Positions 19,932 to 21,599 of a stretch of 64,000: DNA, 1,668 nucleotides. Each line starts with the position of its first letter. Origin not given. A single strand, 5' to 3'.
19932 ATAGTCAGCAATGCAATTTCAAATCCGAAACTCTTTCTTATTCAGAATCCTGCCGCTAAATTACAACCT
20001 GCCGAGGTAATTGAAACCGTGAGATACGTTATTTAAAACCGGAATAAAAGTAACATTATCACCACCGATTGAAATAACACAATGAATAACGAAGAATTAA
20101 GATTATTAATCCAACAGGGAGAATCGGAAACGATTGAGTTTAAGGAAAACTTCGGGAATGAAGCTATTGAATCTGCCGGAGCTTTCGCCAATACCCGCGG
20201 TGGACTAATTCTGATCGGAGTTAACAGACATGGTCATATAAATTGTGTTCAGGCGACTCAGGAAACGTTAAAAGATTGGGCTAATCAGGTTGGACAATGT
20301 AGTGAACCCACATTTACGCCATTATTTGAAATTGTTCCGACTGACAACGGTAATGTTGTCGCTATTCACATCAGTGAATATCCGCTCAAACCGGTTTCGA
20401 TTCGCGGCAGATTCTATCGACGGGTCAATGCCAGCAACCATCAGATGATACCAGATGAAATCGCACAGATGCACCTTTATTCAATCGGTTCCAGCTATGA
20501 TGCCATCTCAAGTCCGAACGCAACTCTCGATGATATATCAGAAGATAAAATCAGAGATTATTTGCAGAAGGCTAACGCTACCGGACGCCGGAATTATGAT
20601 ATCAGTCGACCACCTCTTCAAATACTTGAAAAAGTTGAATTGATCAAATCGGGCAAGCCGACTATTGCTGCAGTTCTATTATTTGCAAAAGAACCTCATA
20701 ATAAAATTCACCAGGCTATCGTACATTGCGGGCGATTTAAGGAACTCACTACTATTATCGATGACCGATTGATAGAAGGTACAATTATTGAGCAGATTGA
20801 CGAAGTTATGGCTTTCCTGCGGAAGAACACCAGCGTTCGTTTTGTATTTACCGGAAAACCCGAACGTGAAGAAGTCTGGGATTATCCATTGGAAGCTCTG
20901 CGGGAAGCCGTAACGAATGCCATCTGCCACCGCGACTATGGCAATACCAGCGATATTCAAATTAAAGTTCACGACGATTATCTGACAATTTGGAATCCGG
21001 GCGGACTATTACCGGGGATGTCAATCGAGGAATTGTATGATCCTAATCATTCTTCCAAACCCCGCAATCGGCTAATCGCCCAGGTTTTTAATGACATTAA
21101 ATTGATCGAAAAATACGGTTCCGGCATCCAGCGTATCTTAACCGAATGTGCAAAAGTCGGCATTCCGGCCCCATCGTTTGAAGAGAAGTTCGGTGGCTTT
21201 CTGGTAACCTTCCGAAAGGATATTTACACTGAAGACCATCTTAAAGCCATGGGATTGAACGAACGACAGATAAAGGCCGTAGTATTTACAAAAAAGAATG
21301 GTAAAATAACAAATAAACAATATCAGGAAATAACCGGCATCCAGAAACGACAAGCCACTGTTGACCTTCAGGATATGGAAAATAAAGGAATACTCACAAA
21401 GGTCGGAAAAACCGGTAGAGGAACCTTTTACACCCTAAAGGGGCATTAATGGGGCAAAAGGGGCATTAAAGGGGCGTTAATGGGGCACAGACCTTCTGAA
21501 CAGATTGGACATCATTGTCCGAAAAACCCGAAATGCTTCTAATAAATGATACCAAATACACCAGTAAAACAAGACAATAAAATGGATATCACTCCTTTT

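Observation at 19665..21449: Candidate two-gene defence module as islet cargo: DUF3883 (PD-(D/E)xK-like) plus a COG2865 Schlafen/AlbA_2–HATPase–wHTH protein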

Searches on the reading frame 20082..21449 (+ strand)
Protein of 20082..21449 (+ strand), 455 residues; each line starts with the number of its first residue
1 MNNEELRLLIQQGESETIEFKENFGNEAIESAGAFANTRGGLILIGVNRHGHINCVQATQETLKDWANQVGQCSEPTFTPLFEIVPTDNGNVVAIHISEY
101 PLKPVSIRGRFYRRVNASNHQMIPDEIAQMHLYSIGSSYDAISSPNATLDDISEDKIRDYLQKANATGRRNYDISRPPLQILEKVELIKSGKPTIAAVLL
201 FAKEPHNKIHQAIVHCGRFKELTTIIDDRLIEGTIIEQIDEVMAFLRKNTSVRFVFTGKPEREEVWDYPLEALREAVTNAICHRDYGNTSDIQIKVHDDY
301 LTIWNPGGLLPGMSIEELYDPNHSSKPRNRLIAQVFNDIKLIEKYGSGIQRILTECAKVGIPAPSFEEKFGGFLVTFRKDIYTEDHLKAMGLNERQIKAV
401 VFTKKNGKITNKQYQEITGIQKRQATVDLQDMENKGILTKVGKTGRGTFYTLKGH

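Call 4: search_protein_families(library=pfam, proteins=[window:20082-21449:+], max_evalue=0.1)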
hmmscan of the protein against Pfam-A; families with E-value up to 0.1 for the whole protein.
window:20082-21449:+ (455 aa): 7 families
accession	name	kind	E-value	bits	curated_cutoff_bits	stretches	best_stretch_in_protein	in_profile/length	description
PF13749.12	HATPase_c_4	-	4.8e-24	84.6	26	1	290-377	2-89/89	Putative ATP-dependent DNA helicase recG C-terminal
PF04326.19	SLFN_AlbA_2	-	9.8e-17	62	25.3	1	14-122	1-117/118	Schlafen, AlbA_2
PF09693.15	Phage_XkdX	-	0.0041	17.6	23.5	1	405-419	23-37/40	Phage uncharacterised protein (Phage_XkdX)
PF04492.19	Phage_rep_O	-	0.0063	17.5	28.7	0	402-443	43-84/95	Bacteriophage replication protein O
PF22168.2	DIP2311-like_C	-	0.024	15.3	27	0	399-453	10-63/63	Transcriptional regulator DIP2311-like, C-terminal domain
PF02518.31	HATPase_c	-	0.051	14.4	26.4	0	271-320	8-59/111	Histidine kinase-, DNA gyrase B-, and HSP90-like ATPase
PF06163.17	DUF977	-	0.069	13.7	22.1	0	392-445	13-63/134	Bacterial protein of unknown function (DUF977)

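Call 5: search_protein_families(library=padloc, proteins=[window:20082-21449:+], max_evalue=0.1)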
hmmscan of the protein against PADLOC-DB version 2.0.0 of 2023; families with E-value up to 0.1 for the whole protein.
window:20082-21449:+ (455 aa): 4 families
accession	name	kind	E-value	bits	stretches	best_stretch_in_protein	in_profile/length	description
PDLC02402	Aga_SIR2-PNTD1-PNTD2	-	1.6e-21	74.2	1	156-355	331-538/876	Class I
PDLC02394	pAgo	-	2.5e-16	56.6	1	27-383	56-440/1121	-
PDLC02418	Aga_SIR2-Kinase-PNTD1-PNTD2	-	9.1e-15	51.9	1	193-349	229-410/756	Class I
PDLC03963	SoFic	-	0.0022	15.5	1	387-451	285-350/361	-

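Call 6: search_protein_families(library=ncbifam, proteins=[window:20082-21449:+], max_evalue=0.1)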
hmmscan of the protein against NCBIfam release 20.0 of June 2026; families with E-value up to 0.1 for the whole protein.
window:20082-21449:+ (455 aa): 0 families

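Call 14: find_homologous_proteins(query=window:20082-21449:+)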
Query window:20082-21449:+ (455 aa): 2464 proteins with E <= 0.001 among 8000 candidates; the best 120 are listed.
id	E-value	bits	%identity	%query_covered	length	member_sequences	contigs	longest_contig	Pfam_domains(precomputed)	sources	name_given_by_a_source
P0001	3.1e-256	868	84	100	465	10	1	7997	PF13749.13,PF04326.20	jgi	-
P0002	2.3e-237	806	77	100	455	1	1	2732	PF13749.13,PF04326.20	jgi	-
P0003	7.2e-205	699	69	100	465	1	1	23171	PF13749.13,PF04326.20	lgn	-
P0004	2.9e-201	687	66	100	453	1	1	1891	PF13749.13,PF04326.20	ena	-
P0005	3.1e-194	664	65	99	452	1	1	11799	PF13749.13,PF04326.20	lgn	-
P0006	1.0e-187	642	61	98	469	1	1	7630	PF13749.13,PF04326.20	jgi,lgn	-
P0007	2.2e-186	638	60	99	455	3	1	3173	PF13749.13,PF04326.20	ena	-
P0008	1.3e-183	629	60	99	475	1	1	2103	PF13749.13,PF04326.20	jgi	jgi:ATP-dependent DNA helicase RecG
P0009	1.2e-180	619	58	99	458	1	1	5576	PF13749.13,PF04326.20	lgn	-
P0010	6.5e-180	617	58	100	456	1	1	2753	PF13749.13,PF04326.20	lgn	-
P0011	9.3e-180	616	59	99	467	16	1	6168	PF13749.13,PF04326.20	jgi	-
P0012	3.0e-179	615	58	100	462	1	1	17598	PF13749.13,PF04326.20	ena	-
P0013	4.9e-179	614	59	100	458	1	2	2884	PF13749.13,PF04326.20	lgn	-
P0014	1.4e-174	599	58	100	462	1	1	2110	PF13749.13,PF04326.20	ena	-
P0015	4.9e-173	594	57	99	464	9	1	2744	PF13749.13,PF04326.20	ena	-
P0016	5.2e-173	594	57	98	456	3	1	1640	PF13749.13,PF04326.20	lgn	-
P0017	7.0e-173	594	57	99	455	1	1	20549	PF13749.13,PF04326.20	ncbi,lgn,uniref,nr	ncbi:helix-turn-helix domain-containing protein [Candidatus Oleimmundimicrobium sp.]|uniref:helix-tu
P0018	6.8e-172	590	57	99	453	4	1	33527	PF13749.13,PF04326.20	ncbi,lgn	-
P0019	9.4e-172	590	57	99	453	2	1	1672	PF13749.13,PF04326.20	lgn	-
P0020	5.9e-171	587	59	94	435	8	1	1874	PF13749.13,PF04326.20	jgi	jgi:ATP-dependent DNA helicase RecG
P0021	1.3e-170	586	58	98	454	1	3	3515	PF13749.13,PF04326.20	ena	-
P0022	1.4e-170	586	56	99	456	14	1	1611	PF13749.13,PF04326.20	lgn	-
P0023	1.5e-170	586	56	99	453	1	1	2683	PF13749.13,PF22168.3,PF04326.20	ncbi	ncbi:MAG: helix-turn-helix domain-containing protein, partial [Elusimicrobiota bacterium]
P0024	3.3e-170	585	57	98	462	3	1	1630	PF13749.13,PF04326.20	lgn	-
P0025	6.4e-170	584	58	99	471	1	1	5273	PF13749.13,PF04326.20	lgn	-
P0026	7.4e-170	584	57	98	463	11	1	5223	PF13749.13,PF04326.20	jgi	jgi:ATP-dependent DNA helicase RecG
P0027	9.3e-170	583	58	98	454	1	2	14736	PF13749.13,PF04326.20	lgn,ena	-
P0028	3.2e-169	581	57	98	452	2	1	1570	PF13749.13,PF04326.20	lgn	-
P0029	3.6e-169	581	55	100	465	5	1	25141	PF13749.13,PF04326.20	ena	-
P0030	4.0e-169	581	56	98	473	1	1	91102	PF13749.13,PF04326.20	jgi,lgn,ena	-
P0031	4.7e-169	581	57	98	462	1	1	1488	PF13749.13,PF04326.20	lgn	-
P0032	7.2e-169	580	58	98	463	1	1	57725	PF13749.13,PF04326.20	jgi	jgi:ATP-dependent DNA helicase RecG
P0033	1.1e-168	580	57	98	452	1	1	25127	PF13749.13,PF04326.20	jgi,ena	-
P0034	1.3e-168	580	57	99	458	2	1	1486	PF13749.13,PF04326.20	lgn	-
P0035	5.0e-168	578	55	98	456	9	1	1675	PF13749.13,PF04326.20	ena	-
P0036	1.1e-167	576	57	99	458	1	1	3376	PF13749.13,PF04326.20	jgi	jgi:ATP-dependent DNA helicase RecG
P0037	1.2e-167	576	55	99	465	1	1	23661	PF13749.13,PF04326.20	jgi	jgi:ATP-dependent DNA helicase RecG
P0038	2.9e-167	575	58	98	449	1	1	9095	PF13749.13,PF04326.20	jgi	-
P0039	2.2e-166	572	56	97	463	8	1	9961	PF13749.13,PF04326.20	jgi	jgi:ATP-dependent DNA helicase RecG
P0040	2.6e-165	569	56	100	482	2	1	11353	PF13749.13,PF04326.20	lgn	-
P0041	3.9e-165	568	56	98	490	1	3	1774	PF13749.13,PF04326.20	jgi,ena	-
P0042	4.5e-165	568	56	98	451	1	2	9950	PF13749.13,PF04326.20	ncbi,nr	ncbi:MAG: transcriptional regulator [Bacteroidetes bacterium]|nr:transcriptional regulator [Bacteroi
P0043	5.4e-165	568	58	98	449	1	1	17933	PF13749.13,PF04326.20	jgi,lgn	-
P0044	1.0e-164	567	58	98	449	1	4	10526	PF13749.13,PF04326.20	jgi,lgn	-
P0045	6.8e-164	564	55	99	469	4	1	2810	PF13749.13,PF04326.20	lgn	-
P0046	3.0e-163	562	55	99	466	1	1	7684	PF13749.13,PF04326.20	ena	-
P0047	3.1e-163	562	56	100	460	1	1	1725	PF13749.13,PF04326.20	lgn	-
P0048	6.2e-163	561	56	100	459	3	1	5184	PF13749.13,PF04326.20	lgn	-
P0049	2.0e-161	556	55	99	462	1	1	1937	PF13749.13,PF04326.20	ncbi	ncbi:MAG: ATP-binding protein [bacterium]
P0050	3.7e-161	555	56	100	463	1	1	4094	PF13749.13,PF04326.20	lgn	-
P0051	5.0e-161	555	55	100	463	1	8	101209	PF13749.13,PF04326.20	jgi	jgi:ATP-dependent DNA helicase RecG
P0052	9.5e-161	554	55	100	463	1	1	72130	PF13749.13,PF04326.20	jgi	jgi:ATP-dependent DNA helicase RecG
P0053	9.9e-161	554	55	98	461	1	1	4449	PF13749.13,PF04326.20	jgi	-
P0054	1.2e-160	553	54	98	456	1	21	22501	PF13749.13,PF04326.20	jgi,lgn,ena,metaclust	metaclust:\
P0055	1.5e-160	553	55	99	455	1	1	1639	PF13749.13,PF04326.20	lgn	-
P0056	2.1e-160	552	55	100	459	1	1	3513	PF13749.13,PF04326.20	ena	-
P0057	4.1e-160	551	54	100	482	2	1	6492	PF13749.13,PF04326.20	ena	-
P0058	4.6e-160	551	54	98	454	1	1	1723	PF13749.13,PF04326.20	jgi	jgi:ATP-dependent DNA helicase RecG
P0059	4.7e-160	551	54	100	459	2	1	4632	PF13749.13,PF04326.20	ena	-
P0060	5.8e-160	551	55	99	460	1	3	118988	PF13749.13,PF04326.20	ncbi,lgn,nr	ncbi:helix-turn-helix domain-containing protein [candidate division KSB1 bacterium]|nr:helix-turn-he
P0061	7.6e-160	551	54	100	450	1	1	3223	PF13749.13,PF04326.20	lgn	-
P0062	1.2e-159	550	56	99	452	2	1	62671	PF13749.13,PF04326.20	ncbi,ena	-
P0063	1.3e-159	550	54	98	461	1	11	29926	PF13749.13,PF04326.20,PF08220.19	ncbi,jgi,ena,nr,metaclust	ncbi:MAG: transcriptional regulator [bacterium (Candidatus Stahlbacteria) CG23_combo_of_CG06-09_8_20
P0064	1.3e-159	550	54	99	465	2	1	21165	PF13749.13,PF04326.20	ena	-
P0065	1.5e-159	550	54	99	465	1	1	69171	PF13749.13,PF04326.20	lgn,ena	-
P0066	2.0e-159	549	54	99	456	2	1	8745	PF13749.13,PF04326.20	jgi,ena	-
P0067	2.2e-159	549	56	98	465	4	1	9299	PF13749.13,PF04326.20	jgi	-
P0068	2.7e-159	549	54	100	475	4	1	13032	PF13749.13,PF04326.20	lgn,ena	-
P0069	4.0e-159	548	54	98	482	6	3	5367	PF13749.13,PF22168.3,PF04326.20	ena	-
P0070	4.0e-159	548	54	100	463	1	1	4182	PF13749.13,PF04326.20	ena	-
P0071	4.3e-159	548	55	98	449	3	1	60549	PF13749.13,PF04326.20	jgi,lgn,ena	-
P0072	4.8e-159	548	54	99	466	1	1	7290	PF13749.13,PF04326.20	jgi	-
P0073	6.6e-159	548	54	99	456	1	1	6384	PF13749.13,PF04326.20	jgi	jgi:ATP-dependent DNA helicase RecG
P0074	8.1e-159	547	54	98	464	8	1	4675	PF13749.13,PF04326.20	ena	-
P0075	1.3e-158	547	53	100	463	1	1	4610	PF13749.13,PF04326.20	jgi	jgi:ATP-dependent DNA helicase RecG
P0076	1.7e-158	546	53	98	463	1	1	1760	PF13749.13,PF04326.20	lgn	-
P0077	2.0e-158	546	54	98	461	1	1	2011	PF13749.13,PF04326.20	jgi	-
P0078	2.9e-158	545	54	100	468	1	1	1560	PF13749.13,PF04326.20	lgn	-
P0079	4.8e-158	545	54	100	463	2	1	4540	PF13749.13,PF04326.20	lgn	-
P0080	5.1e-158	545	55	98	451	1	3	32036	PF13749.13,PF04326.20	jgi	-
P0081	6.2e-158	544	54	100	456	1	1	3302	PF13749.13,PF04326.20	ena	-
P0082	6.3e-158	544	55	99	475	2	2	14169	PF13749.13,PF04326.20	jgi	-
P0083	6.5e-158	544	53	100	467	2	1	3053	PF13749.13,PF04326.20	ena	-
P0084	7.1e-158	544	53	99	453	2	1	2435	PF13749.13,PF04326.20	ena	-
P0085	1.0e-157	544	54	99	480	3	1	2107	PF13749.13,PF04326.20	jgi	-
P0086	1.3e-157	543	51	100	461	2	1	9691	PF13749.13,PF04326.20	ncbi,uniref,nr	ncbi:AlbA family DNA-binding domain-containing protein [Candidatus Hakubella thermalkaliphila]|unire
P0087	1.8e-157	543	53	99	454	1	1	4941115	PF13749.13,PF04326.20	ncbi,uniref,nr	ncbi:ATP-dependent DNA helicase [Methanosarcina siciliae HI350]|uniref:ATP-dependent DNA helicase n=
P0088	2.5e-157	542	54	100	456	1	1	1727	PF13749.13,PF04326.20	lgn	-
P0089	3.3e-157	542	53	99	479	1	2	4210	PF13749.13,PF04326.20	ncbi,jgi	-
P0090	6.0e-157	541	54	99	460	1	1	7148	PF13749.13,PF04326.20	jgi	jgi:ATP-dependent DNA helicase RecG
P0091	7.5e-157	541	54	98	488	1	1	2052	PF13749.13,PF04326.20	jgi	jgi:ATP-dependent DNA helicase RecG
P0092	8.9e-157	540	53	100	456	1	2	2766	PF08279.19,PF13749.13,PF04326.20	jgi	jgi:ATP-dependent DNA helicase RecG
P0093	9.3e-157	540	53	98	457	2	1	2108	PF13749.13,PF04326.20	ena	-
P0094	1.2e-156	540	52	98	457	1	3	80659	PF13749.13,PF04326.20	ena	-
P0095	1.4e-156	540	54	99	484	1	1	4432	PF13749.13,PF04326.20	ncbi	-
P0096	1.9e-156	539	54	99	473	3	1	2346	PF13749.13,PF04326.20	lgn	-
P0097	1.9e-156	539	53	100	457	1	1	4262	PF13749.13,PF22168.3,PF04326.20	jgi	-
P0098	2.2e-156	539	53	98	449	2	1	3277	PF13749.13,PF04326.20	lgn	-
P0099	3.9e-156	538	53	100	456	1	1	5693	PF13749.13,PF22168.3,PF04326.20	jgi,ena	-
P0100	4.0e-156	538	53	100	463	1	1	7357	PF13749.13,PF22168.3,PF04326.20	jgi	-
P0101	4.1e-156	538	53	99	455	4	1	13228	PF13749.13,PF04326.20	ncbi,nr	ncbi:transcriptional regulator [Methanophagales archaeon]|nr:MAG: transcriptional regulator [Methano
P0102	4.2e-156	538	54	99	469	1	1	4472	PF13749.13,PF04326.20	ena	-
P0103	4.2e-156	538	53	100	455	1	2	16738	PF08279.19,PF13749.13,PF04326.20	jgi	jgi:ATP-dependent DNA helicase RecG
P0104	4.2e-156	538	53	99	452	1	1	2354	PF13749.13,PF04326.20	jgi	-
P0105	4.2e-156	538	53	100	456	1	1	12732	PF08279.19,PF13749.13,PF04326.20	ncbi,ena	ncbi:MAG: helix-turn-helix domain-containing protein [Thermodesulfobacteriota bacterium]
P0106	4.3e-156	538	53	100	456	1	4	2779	PF08279.19,PF13749.13,PF04326.20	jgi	jgi:ATP-dependent DNA helicase RecG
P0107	4.7e-156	538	54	100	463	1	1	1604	PF13749.13,PF04326.20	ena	-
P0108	4.8e-156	538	54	99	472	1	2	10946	PF13749.13,PF04326.20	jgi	jgi:ATP-dependent DNA helicase RecG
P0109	5.0e-156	538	54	99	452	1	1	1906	PF13749.13,PF04326.20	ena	-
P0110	5.6e-156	538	54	100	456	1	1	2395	PF13749.13,PF04326.20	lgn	-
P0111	8.1e-156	537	54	100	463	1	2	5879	PF13749.13,PF04326.20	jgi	jgi:ATP-dependent DNA helicase RecG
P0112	8.6e-156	537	54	99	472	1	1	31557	PF13749.13,PF04326.20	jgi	jgi:ATP-dependent DNA helicase RecG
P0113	8.7e-156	537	54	98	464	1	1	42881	PF13749.13,PF04326.20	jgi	-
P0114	1.1e-155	537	53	100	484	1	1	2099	PF13749.13,PF04326.20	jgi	-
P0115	1.3e-155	537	52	99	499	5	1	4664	PF13749.13,PF04326.20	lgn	-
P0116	1.3e-155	537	53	98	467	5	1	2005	PF13749.13,PF04326.20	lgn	-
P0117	1.5e-155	536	53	99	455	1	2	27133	PF13749.13,PF04326.20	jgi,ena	-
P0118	1.5e-155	536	53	100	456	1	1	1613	PF08279.19,PF13749.13,PF04326.20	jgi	jgi:ATP-dependent DNA helicase RecG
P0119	1.8e-155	536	54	100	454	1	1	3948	PF13749.13,PF04326.20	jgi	-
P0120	2.4e-155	536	53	100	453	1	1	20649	PF13749.13,PF04326.20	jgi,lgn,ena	-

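Call 16: find_encoding_contigs(protein=P0001, flank=8000, max_places=4)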
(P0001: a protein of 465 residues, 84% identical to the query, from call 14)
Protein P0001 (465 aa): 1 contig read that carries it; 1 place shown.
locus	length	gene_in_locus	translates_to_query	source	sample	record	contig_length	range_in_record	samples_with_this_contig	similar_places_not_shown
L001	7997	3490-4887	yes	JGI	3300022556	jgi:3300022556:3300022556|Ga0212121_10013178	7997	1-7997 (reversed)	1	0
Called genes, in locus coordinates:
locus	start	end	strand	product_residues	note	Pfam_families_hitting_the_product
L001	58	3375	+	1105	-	PF00176:SNF2-rel_dom, PF00270:DEAD, PF04851:ResIII, PF07652:Flavi_DEAD (weak), PF00271:Helicase_C, PF13020:NOV_C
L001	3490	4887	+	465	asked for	PF04326:SLFN_AlbA_2, PF13749:HATPase_c_4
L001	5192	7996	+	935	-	?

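Call 17: find_encoding_contigs(protein=P0003, flank=8000, max_places=4)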
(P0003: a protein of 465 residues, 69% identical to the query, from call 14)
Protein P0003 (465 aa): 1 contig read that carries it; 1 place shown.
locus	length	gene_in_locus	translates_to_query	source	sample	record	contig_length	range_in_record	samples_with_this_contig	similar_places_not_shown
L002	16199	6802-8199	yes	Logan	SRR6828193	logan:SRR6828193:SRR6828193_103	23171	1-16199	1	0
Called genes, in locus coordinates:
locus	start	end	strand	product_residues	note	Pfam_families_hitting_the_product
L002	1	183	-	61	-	?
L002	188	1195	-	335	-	PF13310:Virulence_RhuM, PF02661:Fic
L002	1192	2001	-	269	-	PF08843:AbiEii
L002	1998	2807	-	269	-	PF09407:AbiEi_1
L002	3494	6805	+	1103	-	PF00176:SNF2-rel_dom, PF00270:DEAD, PF04851:ResIII, PF05127:NAT10_TcmA_helicase (weak), PF00271:Helicase_C, PF13020:NOV_C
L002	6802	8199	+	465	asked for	PF04326:SLFN_AlbA_2, PF13749:HATPase_c_4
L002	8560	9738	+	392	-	PF14281:PDDEXK_4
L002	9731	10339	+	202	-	-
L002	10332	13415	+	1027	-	PF06634:DUF1156, PF01555:N6_N4_Mtase (faint), PF01541:GIY-YIG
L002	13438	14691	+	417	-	PF02463:SMC_N, PF11398:DUF2813 (faint), PF13175:AAA_15, PF13304:AAA_21, PF13175:AAA_15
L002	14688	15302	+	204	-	-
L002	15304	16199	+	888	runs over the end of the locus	PF04465:DUF499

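Call 18: find_encoding_contigs(protein=window:20082-21449:+, flank=10000, max_places=4)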
Protein window:20082-21449:+ (455 aa): 12 contigs read that carry it; 4 places shown.
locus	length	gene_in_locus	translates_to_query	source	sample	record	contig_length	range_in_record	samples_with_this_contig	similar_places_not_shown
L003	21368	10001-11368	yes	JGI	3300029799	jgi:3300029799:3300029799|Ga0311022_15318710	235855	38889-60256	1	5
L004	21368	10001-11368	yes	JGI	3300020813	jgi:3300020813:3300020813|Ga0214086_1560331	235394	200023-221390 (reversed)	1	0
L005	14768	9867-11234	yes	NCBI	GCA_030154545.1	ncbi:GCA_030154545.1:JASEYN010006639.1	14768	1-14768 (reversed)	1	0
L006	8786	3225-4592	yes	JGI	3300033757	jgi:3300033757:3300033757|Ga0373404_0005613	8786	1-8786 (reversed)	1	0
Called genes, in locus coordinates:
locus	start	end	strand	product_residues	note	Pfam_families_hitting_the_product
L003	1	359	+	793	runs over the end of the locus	PF09364:XFP_N, PF03894:XFP, PF09363:XFP_C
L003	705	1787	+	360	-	PF04551:GcpE, PF26540:GcpE_C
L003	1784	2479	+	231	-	-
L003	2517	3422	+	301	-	PF03279:Lip_A_acyltrans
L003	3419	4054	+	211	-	PF01300:Sua5_yciO_yrdC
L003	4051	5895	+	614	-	PF00664:ABC_membrane, PF03193:RsgA_GTPase (faint), PF00005:ABC_tran, PF02463:SMC_N (weak)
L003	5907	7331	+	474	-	PF03841:SelA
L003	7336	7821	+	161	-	PF00009:GTP_EFTU, PF01926:MMR_HSR1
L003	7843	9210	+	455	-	PF03144:GTP_EFTU_D2, PF25461:Beta-barrel_SelB, PF09106:WHD_2nd_SelB, PF09107:WHD_3rd_SelB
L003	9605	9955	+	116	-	PF13020:NOV_C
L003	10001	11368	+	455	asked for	PF04326:SLFN_AlbA_2, PF13749:HATPase_c_4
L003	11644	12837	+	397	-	PF17785:PUA_3, PF10672:Methyltrans_SAM, PF02475:TRM5-TYW2_MTfase, PF03602:Cons_hypoth95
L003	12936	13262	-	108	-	PF07883:Cupin_2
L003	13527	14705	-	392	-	PF16927:HisKA_7TM, PF00989:PAS (weak), PF08448:PAS_4 (weak), PF13426:PAS_9 (weak)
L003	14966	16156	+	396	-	-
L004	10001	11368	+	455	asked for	PF04326:SLFN_AlbA_2, PF13749:HATPase_c_4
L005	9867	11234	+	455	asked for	PF04326:SLFN_AlbA_2, PF13749:HATPase_c_4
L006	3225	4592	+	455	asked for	PF04326:SLFN_AlbA_2, PF13749:HATPase_c_4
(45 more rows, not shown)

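Call 23: find_encoding_contigs(protein=P0005, flank=10000, max_places=2)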
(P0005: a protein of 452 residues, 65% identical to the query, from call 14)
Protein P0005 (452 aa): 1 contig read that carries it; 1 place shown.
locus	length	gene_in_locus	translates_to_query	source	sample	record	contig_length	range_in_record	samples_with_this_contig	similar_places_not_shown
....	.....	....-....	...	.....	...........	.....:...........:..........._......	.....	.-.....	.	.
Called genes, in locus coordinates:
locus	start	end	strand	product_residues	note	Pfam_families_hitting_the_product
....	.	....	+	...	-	?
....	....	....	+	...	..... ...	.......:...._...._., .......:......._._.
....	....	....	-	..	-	-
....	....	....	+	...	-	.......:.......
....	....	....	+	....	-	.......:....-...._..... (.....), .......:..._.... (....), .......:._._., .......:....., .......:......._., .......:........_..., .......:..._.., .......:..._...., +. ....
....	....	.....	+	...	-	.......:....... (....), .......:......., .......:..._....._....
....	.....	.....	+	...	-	?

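Call 24: find_encoding_contigs(protein=P0012, flank=10000, max_places=2)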
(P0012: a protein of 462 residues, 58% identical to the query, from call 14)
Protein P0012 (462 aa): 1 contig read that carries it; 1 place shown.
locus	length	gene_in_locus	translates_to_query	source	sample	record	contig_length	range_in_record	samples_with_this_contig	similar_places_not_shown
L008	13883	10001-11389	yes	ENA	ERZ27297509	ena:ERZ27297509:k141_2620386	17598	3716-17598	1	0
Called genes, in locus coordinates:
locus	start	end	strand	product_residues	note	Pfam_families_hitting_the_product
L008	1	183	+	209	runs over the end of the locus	PF02568:ThiI, PF06508:QueC (weak)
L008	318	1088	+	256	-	PF00497:SBP_bac_3, PF10613:Lig_chan-Glu_bd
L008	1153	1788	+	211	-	PF00528:BPD_transp_1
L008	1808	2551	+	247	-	PF02463:SMC_N (weak), PF00005:ABC_tran, PF13304:AAA_21 (weak)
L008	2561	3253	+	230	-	PF00528:BPD_transp_1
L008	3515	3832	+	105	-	PF03477:ATP-cone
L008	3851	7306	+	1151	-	PF03477:ATP-cone, PF13597:NRDD, PF14528:LAGLIDADG_3 (faint), PF13597:NRDD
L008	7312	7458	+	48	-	PF13597:NRDD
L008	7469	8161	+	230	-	PF04055:Radical_SAM, PF13353:Fer4_12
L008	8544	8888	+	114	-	PF08973:TM1506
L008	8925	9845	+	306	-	PF00890:FAD_binding_2 (faint), PF01134:GIDA (faint), PF01266:DAO (faint), PF01494:FAD_binding_3 (faint), PF07992:Pyr_redox_2, PF12831:FAD_oxidored (faint), PF13738:Pyr_redox_3, PF00070:Pyr_redox, +1 more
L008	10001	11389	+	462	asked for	PF04326:SLFN_AlbA_2, PF13749:HATPase_c_4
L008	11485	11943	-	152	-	PF01750:HycI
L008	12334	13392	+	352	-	PF00586:AIRS, PF02769:AIRS_C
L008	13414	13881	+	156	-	?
